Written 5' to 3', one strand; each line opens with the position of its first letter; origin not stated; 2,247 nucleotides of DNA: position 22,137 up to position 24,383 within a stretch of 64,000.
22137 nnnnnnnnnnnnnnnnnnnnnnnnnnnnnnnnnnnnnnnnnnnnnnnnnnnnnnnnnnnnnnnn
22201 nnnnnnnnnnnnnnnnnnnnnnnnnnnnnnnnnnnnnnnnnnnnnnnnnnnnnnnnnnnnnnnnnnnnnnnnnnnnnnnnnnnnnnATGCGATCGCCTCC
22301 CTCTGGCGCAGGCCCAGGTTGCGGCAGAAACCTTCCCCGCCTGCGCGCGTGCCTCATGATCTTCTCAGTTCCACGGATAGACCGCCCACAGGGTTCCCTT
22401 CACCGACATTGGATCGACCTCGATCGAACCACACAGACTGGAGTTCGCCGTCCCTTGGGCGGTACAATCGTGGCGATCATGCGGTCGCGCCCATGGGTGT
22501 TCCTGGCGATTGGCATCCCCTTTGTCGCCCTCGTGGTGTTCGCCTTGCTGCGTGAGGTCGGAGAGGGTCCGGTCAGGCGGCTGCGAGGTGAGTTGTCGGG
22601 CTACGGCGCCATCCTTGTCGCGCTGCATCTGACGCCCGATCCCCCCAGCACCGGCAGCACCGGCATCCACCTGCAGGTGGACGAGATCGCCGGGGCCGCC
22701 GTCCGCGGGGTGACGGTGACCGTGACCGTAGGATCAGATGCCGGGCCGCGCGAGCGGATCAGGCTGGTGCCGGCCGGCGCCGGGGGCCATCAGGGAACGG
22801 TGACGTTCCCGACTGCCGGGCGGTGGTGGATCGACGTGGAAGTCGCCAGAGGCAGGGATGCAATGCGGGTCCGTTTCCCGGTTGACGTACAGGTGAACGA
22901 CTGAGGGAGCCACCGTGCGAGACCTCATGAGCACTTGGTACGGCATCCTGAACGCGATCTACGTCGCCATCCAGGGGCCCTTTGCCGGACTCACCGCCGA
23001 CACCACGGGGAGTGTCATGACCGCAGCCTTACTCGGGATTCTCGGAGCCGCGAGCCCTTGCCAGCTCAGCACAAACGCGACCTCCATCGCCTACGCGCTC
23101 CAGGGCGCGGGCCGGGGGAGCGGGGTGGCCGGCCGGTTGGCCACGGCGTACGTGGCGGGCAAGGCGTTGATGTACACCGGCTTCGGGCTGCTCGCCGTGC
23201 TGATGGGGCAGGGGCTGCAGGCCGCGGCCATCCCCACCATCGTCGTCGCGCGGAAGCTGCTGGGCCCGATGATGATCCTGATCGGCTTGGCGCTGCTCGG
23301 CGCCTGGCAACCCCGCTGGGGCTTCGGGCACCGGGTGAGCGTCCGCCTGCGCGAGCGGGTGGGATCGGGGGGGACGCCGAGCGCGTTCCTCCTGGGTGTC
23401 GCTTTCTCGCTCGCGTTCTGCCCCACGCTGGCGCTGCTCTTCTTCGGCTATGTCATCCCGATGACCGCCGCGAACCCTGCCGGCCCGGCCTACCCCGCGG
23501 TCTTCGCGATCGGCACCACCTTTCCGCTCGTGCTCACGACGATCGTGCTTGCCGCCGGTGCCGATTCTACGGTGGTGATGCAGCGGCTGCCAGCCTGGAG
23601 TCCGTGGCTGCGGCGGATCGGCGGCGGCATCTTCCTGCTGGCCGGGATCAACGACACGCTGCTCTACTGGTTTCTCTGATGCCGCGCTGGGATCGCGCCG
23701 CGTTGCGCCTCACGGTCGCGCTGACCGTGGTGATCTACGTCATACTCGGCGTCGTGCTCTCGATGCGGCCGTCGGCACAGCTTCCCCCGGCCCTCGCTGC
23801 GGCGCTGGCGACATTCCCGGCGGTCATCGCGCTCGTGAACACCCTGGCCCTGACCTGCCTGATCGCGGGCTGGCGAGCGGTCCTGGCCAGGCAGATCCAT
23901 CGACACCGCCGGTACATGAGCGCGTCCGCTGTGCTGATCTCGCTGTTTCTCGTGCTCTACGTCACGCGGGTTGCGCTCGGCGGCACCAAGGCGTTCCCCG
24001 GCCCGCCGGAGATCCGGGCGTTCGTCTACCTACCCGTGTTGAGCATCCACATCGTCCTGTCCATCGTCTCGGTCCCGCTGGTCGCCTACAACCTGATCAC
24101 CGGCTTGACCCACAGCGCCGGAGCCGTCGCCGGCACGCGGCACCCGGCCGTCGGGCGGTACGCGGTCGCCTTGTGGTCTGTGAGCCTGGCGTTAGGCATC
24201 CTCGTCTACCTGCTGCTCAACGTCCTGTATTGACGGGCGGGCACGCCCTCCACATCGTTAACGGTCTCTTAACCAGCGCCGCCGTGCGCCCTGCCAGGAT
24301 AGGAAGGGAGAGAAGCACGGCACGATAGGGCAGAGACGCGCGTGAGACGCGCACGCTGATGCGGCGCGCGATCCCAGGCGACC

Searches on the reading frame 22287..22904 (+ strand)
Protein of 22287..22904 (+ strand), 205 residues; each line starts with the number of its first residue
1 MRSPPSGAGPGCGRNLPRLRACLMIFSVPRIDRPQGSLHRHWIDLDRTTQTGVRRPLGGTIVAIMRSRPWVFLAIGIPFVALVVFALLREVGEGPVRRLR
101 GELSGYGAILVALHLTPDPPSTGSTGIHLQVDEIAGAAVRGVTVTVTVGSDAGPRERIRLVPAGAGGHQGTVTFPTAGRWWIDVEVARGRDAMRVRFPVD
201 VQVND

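Call 34: search_protein_families(library=pfam, proteins=[window:22287-22904:+], max_evalue=0.001)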
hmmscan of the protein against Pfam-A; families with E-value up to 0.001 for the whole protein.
window:22287-22904:+ (205 aa): 1 family
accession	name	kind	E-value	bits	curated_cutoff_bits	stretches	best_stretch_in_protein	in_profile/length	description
PF13115.11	YtkA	-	9.6e-05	23.4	25.9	1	116-184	13-84/85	YtkA-like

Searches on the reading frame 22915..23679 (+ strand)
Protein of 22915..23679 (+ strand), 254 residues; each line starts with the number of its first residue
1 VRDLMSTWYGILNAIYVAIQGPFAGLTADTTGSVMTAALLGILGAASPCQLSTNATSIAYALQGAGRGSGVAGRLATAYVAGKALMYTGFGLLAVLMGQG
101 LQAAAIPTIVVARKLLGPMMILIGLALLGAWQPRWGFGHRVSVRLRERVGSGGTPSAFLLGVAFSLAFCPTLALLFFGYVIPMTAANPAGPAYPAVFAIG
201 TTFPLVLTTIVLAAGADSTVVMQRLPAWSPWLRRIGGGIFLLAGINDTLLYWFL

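Call 9: search_protein_families(library=pfam, proteins=[window:22915-23679:+], max_evalue=0.01)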
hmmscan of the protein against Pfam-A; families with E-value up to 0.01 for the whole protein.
window:22915-23679:+ (254 aa): 2 families
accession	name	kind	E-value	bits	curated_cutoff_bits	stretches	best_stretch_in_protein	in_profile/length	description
PF13386.12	DsbD_2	-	9e-17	62.1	24.9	1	36-244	1-197/199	Cytochrome C biogenesis protein transmembrane region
PF02683.22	DsbD_TM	-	3.5e-06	26.9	27.1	1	34-210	5-183/219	Cytochrome C biogenesis protein transmembrane domain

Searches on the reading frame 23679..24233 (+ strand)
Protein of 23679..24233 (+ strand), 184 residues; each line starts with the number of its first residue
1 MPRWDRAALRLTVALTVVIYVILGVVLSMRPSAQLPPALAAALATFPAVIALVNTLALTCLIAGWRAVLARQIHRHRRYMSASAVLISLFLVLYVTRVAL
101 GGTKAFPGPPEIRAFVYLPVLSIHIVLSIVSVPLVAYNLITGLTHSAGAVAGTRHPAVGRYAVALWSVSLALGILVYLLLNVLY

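Call 34: search_protein_families(library=pfam, proteins=[window:23679-24233:+], max_evalue=0.001)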
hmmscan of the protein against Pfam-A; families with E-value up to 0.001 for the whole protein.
window:23679-24233:+ (184 aa): 1 family
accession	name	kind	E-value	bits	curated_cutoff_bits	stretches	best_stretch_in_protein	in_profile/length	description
PF04238.17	DUF420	-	8.9e-34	117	30.5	1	46-180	1-130/130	Protein of unknown function (DUF420)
